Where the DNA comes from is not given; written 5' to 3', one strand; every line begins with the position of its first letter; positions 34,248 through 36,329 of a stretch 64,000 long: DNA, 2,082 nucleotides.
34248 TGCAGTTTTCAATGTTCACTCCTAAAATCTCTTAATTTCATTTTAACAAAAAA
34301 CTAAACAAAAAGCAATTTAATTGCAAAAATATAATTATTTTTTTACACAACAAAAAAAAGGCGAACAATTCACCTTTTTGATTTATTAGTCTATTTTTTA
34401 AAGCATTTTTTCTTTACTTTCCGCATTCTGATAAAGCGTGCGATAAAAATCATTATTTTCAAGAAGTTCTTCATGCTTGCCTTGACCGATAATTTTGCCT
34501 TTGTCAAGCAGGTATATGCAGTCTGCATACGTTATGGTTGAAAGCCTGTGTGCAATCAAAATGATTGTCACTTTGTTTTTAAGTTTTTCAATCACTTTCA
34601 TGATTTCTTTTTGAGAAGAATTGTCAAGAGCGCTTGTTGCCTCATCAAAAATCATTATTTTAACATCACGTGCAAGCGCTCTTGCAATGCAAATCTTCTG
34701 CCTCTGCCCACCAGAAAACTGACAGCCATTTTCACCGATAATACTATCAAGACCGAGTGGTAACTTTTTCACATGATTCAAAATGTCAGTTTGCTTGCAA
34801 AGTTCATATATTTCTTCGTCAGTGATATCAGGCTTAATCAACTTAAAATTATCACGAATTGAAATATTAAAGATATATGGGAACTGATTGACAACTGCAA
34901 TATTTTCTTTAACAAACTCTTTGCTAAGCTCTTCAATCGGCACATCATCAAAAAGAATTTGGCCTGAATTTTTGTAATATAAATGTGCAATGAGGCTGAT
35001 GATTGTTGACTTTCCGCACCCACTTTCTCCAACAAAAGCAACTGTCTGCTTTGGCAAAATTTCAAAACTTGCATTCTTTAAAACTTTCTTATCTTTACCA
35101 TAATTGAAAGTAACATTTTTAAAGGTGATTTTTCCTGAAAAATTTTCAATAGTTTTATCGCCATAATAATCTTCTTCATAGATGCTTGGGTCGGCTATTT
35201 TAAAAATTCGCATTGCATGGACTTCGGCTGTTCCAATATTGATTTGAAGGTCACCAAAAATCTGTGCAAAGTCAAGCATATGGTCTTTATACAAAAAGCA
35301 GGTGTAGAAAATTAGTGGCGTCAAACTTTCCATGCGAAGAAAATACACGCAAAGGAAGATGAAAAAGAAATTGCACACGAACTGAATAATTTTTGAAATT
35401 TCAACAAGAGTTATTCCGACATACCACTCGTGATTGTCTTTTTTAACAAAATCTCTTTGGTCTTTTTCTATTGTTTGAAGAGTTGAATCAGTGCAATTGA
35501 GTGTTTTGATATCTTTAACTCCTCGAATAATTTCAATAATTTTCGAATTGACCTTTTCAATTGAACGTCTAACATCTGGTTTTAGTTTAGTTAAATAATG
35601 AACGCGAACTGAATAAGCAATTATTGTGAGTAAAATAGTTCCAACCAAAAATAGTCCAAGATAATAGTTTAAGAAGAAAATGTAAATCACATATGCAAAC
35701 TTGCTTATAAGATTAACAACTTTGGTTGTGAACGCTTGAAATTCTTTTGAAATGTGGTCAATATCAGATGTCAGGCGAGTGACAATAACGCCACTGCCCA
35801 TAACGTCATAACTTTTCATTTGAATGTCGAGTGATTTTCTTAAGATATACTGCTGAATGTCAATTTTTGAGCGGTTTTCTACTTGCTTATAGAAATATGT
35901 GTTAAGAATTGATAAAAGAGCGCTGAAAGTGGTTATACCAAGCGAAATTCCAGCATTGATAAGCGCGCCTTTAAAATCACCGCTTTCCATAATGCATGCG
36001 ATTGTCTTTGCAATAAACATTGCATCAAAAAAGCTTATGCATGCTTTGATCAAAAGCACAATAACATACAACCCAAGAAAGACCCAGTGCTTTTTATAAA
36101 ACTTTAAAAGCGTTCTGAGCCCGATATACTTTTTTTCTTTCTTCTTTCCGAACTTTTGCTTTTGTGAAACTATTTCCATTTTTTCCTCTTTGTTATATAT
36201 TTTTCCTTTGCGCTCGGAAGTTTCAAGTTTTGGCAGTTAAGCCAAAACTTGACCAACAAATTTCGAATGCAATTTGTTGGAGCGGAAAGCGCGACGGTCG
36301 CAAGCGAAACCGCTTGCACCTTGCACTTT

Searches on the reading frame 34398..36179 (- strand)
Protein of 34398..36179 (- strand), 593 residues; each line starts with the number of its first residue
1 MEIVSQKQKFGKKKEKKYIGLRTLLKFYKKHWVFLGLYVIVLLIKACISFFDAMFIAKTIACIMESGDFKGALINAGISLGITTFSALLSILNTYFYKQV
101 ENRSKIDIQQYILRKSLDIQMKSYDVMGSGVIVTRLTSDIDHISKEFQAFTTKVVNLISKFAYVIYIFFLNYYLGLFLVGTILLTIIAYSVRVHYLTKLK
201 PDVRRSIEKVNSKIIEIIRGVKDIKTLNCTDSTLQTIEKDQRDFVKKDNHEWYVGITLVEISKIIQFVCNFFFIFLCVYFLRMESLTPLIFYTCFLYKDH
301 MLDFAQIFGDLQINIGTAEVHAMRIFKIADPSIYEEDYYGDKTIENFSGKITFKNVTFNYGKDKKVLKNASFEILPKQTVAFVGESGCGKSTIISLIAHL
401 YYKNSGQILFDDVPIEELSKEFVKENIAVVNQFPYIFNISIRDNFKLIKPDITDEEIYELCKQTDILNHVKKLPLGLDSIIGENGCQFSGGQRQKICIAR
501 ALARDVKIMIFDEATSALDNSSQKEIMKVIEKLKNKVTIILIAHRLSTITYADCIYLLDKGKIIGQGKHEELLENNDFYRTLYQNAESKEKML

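Call 5: search_protein_families(library=pfam, proteins=[window:34398-36179:-])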
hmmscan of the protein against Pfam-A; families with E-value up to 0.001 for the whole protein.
window:34398-36179:- (593 aa): 7 families
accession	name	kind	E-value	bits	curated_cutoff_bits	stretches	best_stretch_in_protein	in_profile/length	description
PF00005.33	ABC_tran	-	3.7e-30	105.7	25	1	367-516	1-137/137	ABC transporter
PF00664.28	ABC_membrane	-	4.7e-20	72.8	28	1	36-280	2-249/274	ABC transporter transmembrane region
PF02463.25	SMC_N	-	5.1e-08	33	40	1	451-556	117-209/220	RecF/RecN/SMC N terminal domain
PF00270.35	DEAD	-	3.5e-05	24.1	26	1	373-541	10-155/167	DEAD/DEAH box helicase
PF00004.35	AAA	-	0.00024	22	21.2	0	381-402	2-23/131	ATPase family associated with various cellular activities (AAA)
PF05621.17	TniB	-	0.00053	19.9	22.4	0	504-543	118-159/189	Bacterial TniB protein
PF13304.12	AAA_21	-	0.00093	19.8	27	0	487-542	237-296/304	AAA domain, putative AbiEii toxin, Type IV TA system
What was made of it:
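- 34398..36179 (-): ABC exporter, an ABCB/MsbA-type half-transporter of 593 aa. This is the gene under control. Pfam ABC_membrane plus ABC_tran (call 5).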

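Call 10: find_encoding_contigs(protein=window:34398-36179:-, flank=3000, max_places=10)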
Protein window:34398-36179:- (593 aa): 5 contigs read that carry it; 3 places shown.
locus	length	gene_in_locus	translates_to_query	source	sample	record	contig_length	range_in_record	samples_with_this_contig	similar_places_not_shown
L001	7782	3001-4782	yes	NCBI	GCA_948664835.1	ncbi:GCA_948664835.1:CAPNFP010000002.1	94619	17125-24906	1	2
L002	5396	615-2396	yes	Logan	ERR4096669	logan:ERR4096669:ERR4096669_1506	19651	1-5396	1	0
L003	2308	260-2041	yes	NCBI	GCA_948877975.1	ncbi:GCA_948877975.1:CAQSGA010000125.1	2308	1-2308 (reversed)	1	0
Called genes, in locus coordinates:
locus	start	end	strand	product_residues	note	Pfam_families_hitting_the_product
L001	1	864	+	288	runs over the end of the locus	PF00126:HTH_1, PF03466:LysR_substrate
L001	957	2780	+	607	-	PF01636:APH (faint)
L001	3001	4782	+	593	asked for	PF00664:ABC_membrane, PF00005:ABC_tran, PF02463:SMC_N (weak)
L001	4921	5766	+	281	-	PF10672:Methyltrans_SAM, PF13649:Methyltransf_25 (weak)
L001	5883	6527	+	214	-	PF05401:NodS, PF05891:Methyltransf_PK (weak), PF13489:Methyltransf_23, PF05175:MTS, PF13847:Methyltransf_31, PF08241:Methyltransf_11, PF08242:Methyltransf_12, PF13649:Methyltransf_25, +3 more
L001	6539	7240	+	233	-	PF00849:PseudoU_synth_2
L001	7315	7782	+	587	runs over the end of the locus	PF08439:Peptidase_M3_N, PF01432:Peptidase_M3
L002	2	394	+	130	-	?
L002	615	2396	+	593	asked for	PF00664:ABC_membrane, PF00005:ABC_tran, PF02463:SMC_N (weak)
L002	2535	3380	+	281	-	PF10672:Methyltrans_SAM, PF13649:Methyltransf_25 (weak)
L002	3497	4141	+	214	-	PF05401:NodS, PF05891:Methyltransf_PK (weak), PF13489:Methyltransf_23, PF05175:MTS, PF13847:Methyltransf_31, PF08241:Methyltransf_11, PF08242:Methyltransf_12, PF13649:Methyltransf_25, +3 more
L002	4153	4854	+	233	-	PF00849:PseudoU_synth_2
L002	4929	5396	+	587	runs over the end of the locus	PF08439:Peptidase_M3_N, PF01432:Peptidase_M3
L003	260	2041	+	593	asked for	PF00664:ABC_membrane, PF00005:ABC_tran, PF02463:SMC_N (weak)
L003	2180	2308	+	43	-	?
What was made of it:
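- L001 and L002 might come from one sample (call 10).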

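Call 15: find_related_loci(query=window:34398-36179:-, collection=genome_contigs, flank=3000)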
Query window:34398-36179:- (593 aa) in genome_contigs; peptide patterns used: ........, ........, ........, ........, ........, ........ (x = any residue, [..] = any of these).
79 stretches matched a pattern; 12 encode a relative of the query (tblastn E <= 1e-3); 12 distinct loci.
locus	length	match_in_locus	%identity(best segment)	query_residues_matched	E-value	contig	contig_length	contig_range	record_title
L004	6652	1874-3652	93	1-593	0e+0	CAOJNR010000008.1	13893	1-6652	MAG TPA_asm: uncultured Clostridia bacterium isolate SRR15730521_bin.4_metawrap_v1.3_MAG genome assembly, contig: NODE.2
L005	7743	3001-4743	68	8-586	0e+0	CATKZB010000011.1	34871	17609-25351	MAG TPA_asm: uncultured Christensenella sp. isolate MGG06840_1680015412 genome assembly, contig: ERR3199580_1505, whole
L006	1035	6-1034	71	246-586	0e+0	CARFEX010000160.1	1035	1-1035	MAG TPA_asm: uncultured Eubacteriales bacterium isolate MGBC145026 genome assembly, contig: MGBC145026.160, whole genome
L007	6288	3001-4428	27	105-583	7e-46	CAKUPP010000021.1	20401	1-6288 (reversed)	MAG: uncultured Eubacteriales bacterium isolate REFINED_METABAT215_TOP10_CONTIGS_1500_ASSEMBLY_K77_MERGED__Hadza_MoBio_h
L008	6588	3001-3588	31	353-561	1e-21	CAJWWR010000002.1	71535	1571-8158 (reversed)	MAG TPA_asm: uncultured Prochlorococcus sp. isolate ERR599053_bin.56_MetaBAT_v2.12.1_MAG genome assembly, contig: NODE_2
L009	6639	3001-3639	29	351-563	2e-21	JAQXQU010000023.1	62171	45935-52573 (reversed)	MAG: Erysipelotrichaceae bacterium isolate SUG1439 k141_1850217, whole genome shotgun sequence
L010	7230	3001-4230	27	366-590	1e-14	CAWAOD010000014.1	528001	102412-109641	MAG: uncultured Spirochaetota bacterium isolate MFD01476.bin.3.353 genome assembly, contig: contig_49914, whole genome s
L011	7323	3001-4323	28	363-575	2e-14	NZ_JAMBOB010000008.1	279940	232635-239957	Neobacillus niacini strain MER TA 87 NODE_8_, whole genome shotgun sequence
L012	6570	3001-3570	28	354-544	8e-11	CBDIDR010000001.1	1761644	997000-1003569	MAG: Flavobacteriales bacterium isolate f2803261-6542-4851-94c5-f2c0ca0e64f2 genome assembly, contig: contig_1, whole ge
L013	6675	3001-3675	23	363-593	9e-8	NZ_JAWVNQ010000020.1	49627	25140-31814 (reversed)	Neobacillus niacini strain TATVAM-FAB75 20, whole genome shotgun sequence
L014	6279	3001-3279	28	488-593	1e-7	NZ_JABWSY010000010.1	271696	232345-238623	Bacillus sp. EB106-08-02-XG196 NODE_10_length_271696_cov_103.226501, whole genome shotgun sequence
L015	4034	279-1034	22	360-591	1e-6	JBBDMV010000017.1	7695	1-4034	MAG: Balneolales bacterium isolate LejiaB_44_15 Lejia_B_12209_length_7695_cov_8, whole genome shotgun sequence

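Call 22: find_homologous_proteins(query=window:34398-36179:-, max_evalue=1e-100)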
Query window:34398-36179:- (593 aa): 306 proteins with E <= 1e-100 among 8000 candidates; the best 120 are listed.
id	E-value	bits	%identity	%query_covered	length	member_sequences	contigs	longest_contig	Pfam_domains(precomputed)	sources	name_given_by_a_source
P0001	0.0e+0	1239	93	100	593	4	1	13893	PF00270.36,PF00005.34,PF02463.26,PF00664.29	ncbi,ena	-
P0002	0.0e+0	1233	93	100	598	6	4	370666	PF00005.34,PF02463.26,PF00664.29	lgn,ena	-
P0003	1.2e-268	910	68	97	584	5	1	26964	PF00005.34,PF02463.26,PF00664.29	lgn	-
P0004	7.5e-268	908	69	97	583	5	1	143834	PF00005.34,PF02463.26,PF00664.29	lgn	-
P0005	5.0e-261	885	70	95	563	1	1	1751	PF00005.34,PF02463.26,PF00664.29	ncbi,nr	ncbi:MAG: ABC transporter ATP-binding protein/permease, partial [Clostridia bacterium]|nr:ABC transp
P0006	6.4e-258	875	67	96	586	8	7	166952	PF00005.34,PF02463.26,PF00664.29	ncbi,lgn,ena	-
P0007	8.5e-256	868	65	98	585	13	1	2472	PF00005.34,PF02463.26,PF00664.29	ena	-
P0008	1.6e-255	867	65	97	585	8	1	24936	PF00005.34,PF02463.26,PF00664.29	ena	-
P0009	4.9e-254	862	66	97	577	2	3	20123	PF00005.34,PF02463.26,PF13304.13,PF00664.29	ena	-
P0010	1.9e-250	850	66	95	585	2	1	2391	PF00005.34,PF02463.26,PF13304.13,PF00664.29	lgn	-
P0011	4.2e-249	846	64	98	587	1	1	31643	PF00005.34,PF02463.26,PF00664.29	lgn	-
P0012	1.2e-248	844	66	97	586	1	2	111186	PF00005.34,PF02463.26,PF00664.29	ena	-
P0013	3.1e-248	843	65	98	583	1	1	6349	PF00005.34,PF02463.26,PF00664.29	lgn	-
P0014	3.6e-248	843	65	97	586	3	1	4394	PF00005.34,PF02463.26,PF05621.18,PF13304.13,PF00664.29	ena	-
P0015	7.1e-248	842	65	97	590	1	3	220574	PF00005.34,PF02463.26,PF00664.29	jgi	-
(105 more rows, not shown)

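Call 23: find_encoding_contigs(protein=P0002, flank=3000, max_places=10)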
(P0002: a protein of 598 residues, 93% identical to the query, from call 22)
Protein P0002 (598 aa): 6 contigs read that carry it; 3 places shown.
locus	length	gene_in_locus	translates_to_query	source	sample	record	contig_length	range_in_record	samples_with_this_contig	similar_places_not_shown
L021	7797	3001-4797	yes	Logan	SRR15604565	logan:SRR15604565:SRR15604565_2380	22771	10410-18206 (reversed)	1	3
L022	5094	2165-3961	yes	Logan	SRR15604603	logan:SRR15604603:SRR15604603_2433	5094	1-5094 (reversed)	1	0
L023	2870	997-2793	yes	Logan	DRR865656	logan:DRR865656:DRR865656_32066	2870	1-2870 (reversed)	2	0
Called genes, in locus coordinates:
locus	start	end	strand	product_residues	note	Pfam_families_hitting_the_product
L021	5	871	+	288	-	PF00126:HTH_1, PF03466:LysR_substrate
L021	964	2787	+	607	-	PF01636:APH (faint)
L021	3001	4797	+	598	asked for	PF00664:ABC_membrane, PF00005:ABC_tran, PF02463:SMC_N (weak)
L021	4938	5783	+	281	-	PF10672:Methyltrans_SAM, PF03602:Cons_hypoth95 (weak), PF13649:Methyltransf_25 (weak)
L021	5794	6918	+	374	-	PF00155:Aminotran_1_2 (weak), PF00266:Aminotran_5, PF01212:Beta_elim_lyase (faint)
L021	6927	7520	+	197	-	PF13237:Fer4_10 (weak), PF12838:Fer4_7 (weak), PF13484:Fer4_16 (faint), PF00037:Fer4, PF12797:Fer4_2 (weak), PF12837:Fer4_6 (weak)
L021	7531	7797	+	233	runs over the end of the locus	PF00849:PseudoU_synth_2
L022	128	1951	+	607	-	PF01636:APH (faint)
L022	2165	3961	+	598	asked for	PF00664:ABC_membrane, PF00005:ABC_tran, PF02463:SMC_N (weak)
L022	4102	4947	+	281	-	PF10672:Methyltrans_SAM, PF03602:Cons_hypoth95 (weak), PF13649:Methyltransf_25 (weak)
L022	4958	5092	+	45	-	?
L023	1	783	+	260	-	?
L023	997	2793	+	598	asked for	PF00664:ABC_membrane, PF00005:ABC_tran, PF02463:SMC_N (weak)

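Call 24: list_cluster_members(proteins=[P0001, P0002, window:34398-36179:-])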
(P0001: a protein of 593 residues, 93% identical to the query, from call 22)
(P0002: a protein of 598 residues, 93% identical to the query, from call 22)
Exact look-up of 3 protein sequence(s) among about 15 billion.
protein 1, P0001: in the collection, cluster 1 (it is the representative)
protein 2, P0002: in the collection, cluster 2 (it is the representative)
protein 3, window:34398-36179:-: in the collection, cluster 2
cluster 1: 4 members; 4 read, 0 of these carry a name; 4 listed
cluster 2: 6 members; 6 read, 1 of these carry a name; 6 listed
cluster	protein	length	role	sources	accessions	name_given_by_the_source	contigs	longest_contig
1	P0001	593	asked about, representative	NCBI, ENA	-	-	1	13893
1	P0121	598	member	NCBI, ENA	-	-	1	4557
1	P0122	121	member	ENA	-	-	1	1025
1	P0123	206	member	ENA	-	-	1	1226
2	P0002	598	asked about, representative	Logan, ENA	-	-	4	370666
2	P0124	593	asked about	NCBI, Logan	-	-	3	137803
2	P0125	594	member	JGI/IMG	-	ABC-type multidrug transport system fused ATPase/permease subunit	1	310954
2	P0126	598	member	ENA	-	-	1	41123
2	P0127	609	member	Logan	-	-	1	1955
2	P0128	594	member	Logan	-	-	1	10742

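Call 26: find_encoding_contigs(protein=P0125, flank=3000, max_places=10)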
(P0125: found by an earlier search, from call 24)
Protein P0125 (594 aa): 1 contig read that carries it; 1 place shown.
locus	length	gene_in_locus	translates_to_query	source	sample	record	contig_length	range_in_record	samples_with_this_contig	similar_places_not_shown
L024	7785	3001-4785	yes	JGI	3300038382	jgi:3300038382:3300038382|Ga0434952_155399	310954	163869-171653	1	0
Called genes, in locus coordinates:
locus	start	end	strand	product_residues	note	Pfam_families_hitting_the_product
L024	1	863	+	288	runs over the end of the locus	PF00126:HTH_1, PF03466:LysR_substrate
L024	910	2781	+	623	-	PF01636:APH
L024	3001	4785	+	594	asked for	PF00664:ABC_membrane, PF00005:ABC_tran, PF02463:SMC_N (weak)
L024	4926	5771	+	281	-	PF10672:Methyltrans_SAM, PF03602:Cons_hypoth95 (weak), PF13649:Methyltransf_25 (weak)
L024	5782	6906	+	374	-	PF00155:Aminotran_1_2 (weak), PF00266:Aminotran_5, PF01212:Beta_elim_lyase (faint)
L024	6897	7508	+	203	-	PF13237:Fer4_10 (weak), PF12838:Fer4_7 (weak), PF13484:Fer4_16 (faint), PF00037:Fer4, PF12797:Fer4_2 (weak), PF12837:Fer4_6 (weak)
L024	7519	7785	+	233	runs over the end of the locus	PF00849:PseudoU_synth_2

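Call 27: find_encoding_contigs(protein=P0126, flank=3000, max_places=10)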
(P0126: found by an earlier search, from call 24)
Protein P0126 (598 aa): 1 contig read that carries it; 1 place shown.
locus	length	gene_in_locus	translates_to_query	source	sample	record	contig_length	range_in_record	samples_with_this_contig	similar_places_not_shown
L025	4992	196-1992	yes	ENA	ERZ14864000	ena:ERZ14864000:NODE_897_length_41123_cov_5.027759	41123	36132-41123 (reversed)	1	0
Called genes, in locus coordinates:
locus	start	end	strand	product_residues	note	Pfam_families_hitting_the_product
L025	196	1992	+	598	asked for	PF00664:ABC_membrane, PF00005:ABC_tran, PF02463:SMC_N (weak)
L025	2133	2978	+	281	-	PF10672:Methyltrans_SAM, PF03602:Cons_hypoth95 (weak), PF13649:Methyltransf_25 (weak)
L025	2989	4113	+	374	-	PF00155:Aminotran_1_2 (weak), PF00266:Aminotran_5, PF01212:Beta_elim_lyase (faint)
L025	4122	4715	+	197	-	PF13237:Fer4_10 (weak), PF12838:Fer4_7 (weak), PF13484:Fer4_16 (faint), PF00037:Fer4, PF12797:Fer4_2 (weak), PF12837:Fer4_6 (weak)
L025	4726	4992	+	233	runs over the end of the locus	PF00849:PseudoU_synth_2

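Call 35: find_encoding_contigs(protein=P0128, flank=3000, max_places=10)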
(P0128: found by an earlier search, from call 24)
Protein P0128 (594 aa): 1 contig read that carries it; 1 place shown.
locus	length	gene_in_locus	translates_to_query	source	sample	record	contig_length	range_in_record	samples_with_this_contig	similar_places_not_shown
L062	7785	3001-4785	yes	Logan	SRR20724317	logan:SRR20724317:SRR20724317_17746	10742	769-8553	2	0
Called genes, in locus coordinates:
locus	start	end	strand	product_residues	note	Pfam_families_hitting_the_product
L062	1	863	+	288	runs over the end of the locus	PF00126:HTH_1, PF03466:LysR_substrate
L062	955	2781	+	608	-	PF01636:APH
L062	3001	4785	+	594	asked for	PF00664:ABC_membrane, PF00005:ABC_tran, PF02463:SMC_N (weak)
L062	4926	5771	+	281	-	PF10672:Methyltrans_SAM, PF13649:Methyltransf_25 (weak)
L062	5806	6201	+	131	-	PF01243:PNPOx_N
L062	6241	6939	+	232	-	PF00849:PseudoU_synth_2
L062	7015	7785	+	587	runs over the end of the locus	PF08439:Peptidase_M3_N, PF01432:Peptidase_M3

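Call 36: find_encoding_contigs(protein=P0121, flank=3000, max_places=10)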
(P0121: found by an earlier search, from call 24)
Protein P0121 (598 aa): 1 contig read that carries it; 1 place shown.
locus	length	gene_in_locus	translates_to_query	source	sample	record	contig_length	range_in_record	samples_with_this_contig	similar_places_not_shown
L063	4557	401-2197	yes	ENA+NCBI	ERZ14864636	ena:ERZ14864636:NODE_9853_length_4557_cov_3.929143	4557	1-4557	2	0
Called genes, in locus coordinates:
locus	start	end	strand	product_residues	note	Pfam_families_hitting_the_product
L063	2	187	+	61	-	?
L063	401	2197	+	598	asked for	PF00664:ABC_membrane, PF00005:ABC_tran, PF02463:SMC_N (weak)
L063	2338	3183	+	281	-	PF10672:Methyltrans_SAM, PF03602:Cons_hypoth95 (weak), PF13649:Methyltransf_25 (weak)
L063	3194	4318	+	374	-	PF00155:Aminotran_1_2 (weak), PF00266:Aminotran_5, PF01212:Beta_elim_lyase (faint)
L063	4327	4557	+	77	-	?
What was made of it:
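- All length data come from short-read metagenome assemblies, some at 4-5x coverage (calls 27, 36).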

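Call 37: find_encoding_contigs(protein=P0006, flank=3000, max_places=10)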
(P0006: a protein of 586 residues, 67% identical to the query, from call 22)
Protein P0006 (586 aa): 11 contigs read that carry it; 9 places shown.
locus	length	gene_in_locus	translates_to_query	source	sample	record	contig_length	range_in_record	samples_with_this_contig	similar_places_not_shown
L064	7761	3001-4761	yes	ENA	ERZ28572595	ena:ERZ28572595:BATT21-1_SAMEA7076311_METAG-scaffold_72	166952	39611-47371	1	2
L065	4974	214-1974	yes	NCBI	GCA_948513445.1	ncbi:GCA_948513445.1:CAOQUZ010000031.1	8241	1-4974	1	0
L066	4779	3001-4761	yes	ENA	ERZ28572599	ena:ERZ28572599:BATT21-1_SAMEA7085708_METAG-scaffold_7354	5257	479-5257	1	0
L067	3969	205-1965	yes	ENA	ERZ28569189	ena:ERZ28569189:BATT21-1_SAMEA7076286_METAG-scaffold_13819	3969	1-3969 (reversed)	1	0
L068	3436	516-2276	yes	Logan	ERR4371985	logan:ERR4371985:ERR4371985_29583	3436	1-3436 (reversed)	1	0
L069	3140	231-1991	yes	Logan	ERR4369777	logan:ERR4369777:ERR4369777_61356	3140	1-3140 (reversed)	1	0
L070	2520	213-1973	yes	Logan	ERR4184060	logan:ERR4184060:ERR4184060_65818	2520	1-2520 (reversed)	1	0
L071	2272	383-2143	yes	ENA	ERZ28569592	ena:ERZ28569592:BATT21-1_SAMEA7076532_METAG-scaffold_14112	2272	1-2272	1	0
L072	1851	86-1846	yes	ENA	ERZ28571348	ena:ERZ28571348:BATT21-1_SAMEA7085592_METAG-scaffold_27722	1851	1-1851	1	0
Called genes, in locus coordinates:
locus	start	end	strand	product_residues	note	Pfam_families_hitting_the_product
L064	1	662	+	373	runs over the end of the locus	PF11104:PilM_2 (faint), PF02491:SHS2_FTSA, PF14450:FtsA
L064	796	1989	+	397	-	PF00091:Tubulin, PF12327:FtsZ_C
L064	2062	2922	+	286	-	PF04439:Adenyl_transf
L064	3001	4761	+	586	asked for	PF00664:ABC_membrane, PF00005:ABC_tran, PF02463:SMC_N (weak)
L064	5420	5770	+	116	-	PF03419:Peptidase_U4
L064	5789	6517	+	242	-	PF04542:Sigma70_r2, PF04814:HNF-1_N (weak), PF04545:Sigma70_r4, PF01381:HTH_3 (weak)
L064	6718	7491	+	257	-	PF04542:Sigma70_r2, PF04539:Sigma70_r3 (faint), PF08281:Sigma70_r4_2 (faint), PF04545:Sigma70_r4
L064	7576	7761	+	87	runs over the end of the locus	PF05239:PRC (weak)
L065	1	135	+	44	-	?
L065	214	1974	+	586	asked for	PF00664:ABC_membrane, PF00005:ABC_tran, PF02463:SMC_N (weak)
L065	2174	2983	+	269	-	PF03419:Peptidase_U4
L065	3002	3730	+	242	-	PF04542:Sigma70_r2, PF04814:HNF-1_N (weak), PF04545:Sigma70_r4, PF01381:HTH_3 (weak)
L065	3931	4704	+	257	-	PF04542:Sigma70_r2, PF04539:Sigma70_r3 (faint), PF08281:Sigma70_r4_2 (faint), PF04545:Sigma70_r4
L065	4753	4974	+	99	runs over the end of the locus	PF05239:PRC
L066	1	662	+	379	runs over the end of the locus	?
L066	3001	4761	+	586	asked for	PF00664:ABC_membrane, PF00005:ABC_tran, PF02463:SMC_N (weak)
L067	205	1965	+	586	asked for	PF00664:ABC_membrane, PF00005:ABC_tran, PF02463:SMC_N (weak)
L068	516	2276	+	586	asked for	PF00664:ABC_membrane, PF00005:ABC_tran, PF02463:SMC_N (weak)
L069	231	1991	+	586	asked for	PF00664:ABC_membrane, PF00005:ABC_tran, PF02463:SMC_N (weak)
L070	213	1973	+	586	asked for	PF00664:ABC_membrane, PF00005:ABC_tran, PF02463:SMC_N (weak)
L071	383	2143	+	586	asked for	PF00664:ABC_membrane, PF00005:ABC_tran, PF02463:SMC_N (weak)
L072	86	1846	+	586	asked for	PF00664:ABC_membrane, PF00005:ABC_tran, PF02463:SMC_N (weak)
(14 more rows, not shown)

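Call 41: search_protein_families(library=ncbifam, proteins=[window:34398-36179:-], max_evalue=0.00001)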
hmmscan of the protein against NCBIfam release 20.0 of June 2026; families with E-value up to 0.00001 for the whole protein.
window:34398-36179:- (593 aa): 184 families (the best 25 are shown)
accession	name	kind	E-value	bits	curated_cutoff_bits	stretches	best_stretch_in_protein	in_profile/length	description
TIGR02203.1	MsbA_lipidA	equivalog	3.4e-91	306.5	602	1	80-584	62-567/572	lipid A export permease/ATP-binding protein MsbA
TIGR00958.1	3a01208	subfamily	4.6e-87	292.9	874.6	1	12-582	140-710/711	antigen peptide transporter 2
TIGR02204.1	MsbA_rel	hypoth_equivalog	2.1e-81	274.3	780.4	1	19-582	4-571/576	ABC transporter, permease/ATP-binding protein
NF045513.1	HepA_fam_ABC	equivalog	2.1e-79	267.6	725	1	85-576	107-599/610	heterocyst formation ABC transporter subunit HepA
TIGR03796.1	NHLM_micro_ABC1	equivalog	7.6e-78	262.4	853.3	1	14-582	138-708/710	NHLP family bacteriocin export ABC transporter peptidase/permease/ATPase subunit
TIGR01846.1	type_I_sec_HlyB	subfamily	7e-77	259.3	725.55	1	33-585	140-691/694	type I secretion system permease/ATPase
TIGR03375.1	type_I_sec_LssB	subfamily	4.5e-76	256.6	693.1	1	76-576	193-692/696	type I secretion system permease/ATPase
NF008381.0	PRK11176.1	equivalog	4.7e-75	253.1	867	1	81-584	73-577/582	lipid A ABC transporter ATP-binding protein/permease MsbA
NF010178.0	PRK13657.1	equivalog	2.4e-74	250.8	733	1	30-584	16-568/588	glucan ABC transporter ATP-binding protein/ permease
TIGR03797.1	NHLM_micro_ABC2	equivalog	9e-74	249.2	709.4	1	39-583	142-682/686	NHLP bacteriocin export ABC transporter permease/ATPase subunit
NF008364.0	PRK11160.1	equivalog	2.6e-73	247.5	630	1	85-585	68-574/575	heme ABC transporter ATP-binding protein/permease CydC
TIGR01193.1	bacteriocin_ABC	subfamily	5e-70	236.9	523.85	1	4-584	128-707/708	peptide cleavage/export ABC transporter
NF008056.1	PRK10790.1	equivalog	2.8e-69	234.2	746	1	13-591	3-580/584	SmdB family multidrug efflux ABC transporter permease/ATP-binding protein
TIGR02857.1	CydD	equivalog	1.3e-66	225.7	435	2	341-556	313-527/529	thiol reductant ABC exporter subunit CydD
NF052233.1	CphA_assoc_ABC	equivalog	1.5e-66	225.3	880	1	85-587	242-744/766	cyanophycin metabolism-associated ABC transporter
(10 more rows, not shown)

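Call 49: find_encoding_contigs(protein=P0004, flank=3000, max_places=4)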
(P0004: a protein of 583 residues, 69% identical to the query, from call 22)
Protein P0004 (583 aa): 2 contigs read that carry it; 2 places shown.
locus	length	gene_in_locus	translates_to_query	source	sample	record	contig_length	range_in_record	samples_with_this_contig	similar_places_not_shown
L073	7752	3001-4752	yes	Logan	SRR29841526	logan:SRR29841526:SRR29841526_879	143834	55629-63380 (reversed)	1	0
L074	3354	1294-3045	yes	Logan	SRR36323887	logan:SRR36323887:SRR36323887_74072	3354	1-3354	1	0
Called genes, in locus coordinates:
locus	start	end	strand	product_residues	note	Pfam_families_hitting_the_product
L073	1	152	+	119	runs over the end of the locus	-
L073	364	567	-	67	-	PF13560:HTH_31, PF12844:HTH_19, PF13443:HTH_26 (weak), PF01381:HTH_3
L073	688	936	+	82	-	-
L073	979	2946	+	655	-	PF00270:DEAD (weak), PF04851:ResIII, PF17757:UvrB_inter, PF27431:UvrB_3rd, PF00271:Helicase_C, PF12344:UvrB, PF02151:UVR (weak)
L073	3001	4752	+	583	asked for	PF00664:ABC_membrane, PF02463:SMC_N (faint), PF00005:ABC_tran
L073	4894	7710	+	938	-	PF00005:ABC_tran (faint), PF02463:SMC_N (faint), PF03193:RsgA_GTPase (faint), PF13304:AAA_21 (faint), PF13555:AAA_29 (faint), PF20703:nSTAND1 (faint), PF17760:UvrA_inter, PF17755:UvrA_DNA-bind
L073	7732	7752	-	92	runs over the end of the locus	-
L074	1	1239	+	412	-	?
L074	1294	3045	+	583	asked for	PF00664:ABC_membrane, PF02463:SMC_N (faint), PF00005:ABC_tran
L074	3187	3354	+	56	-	?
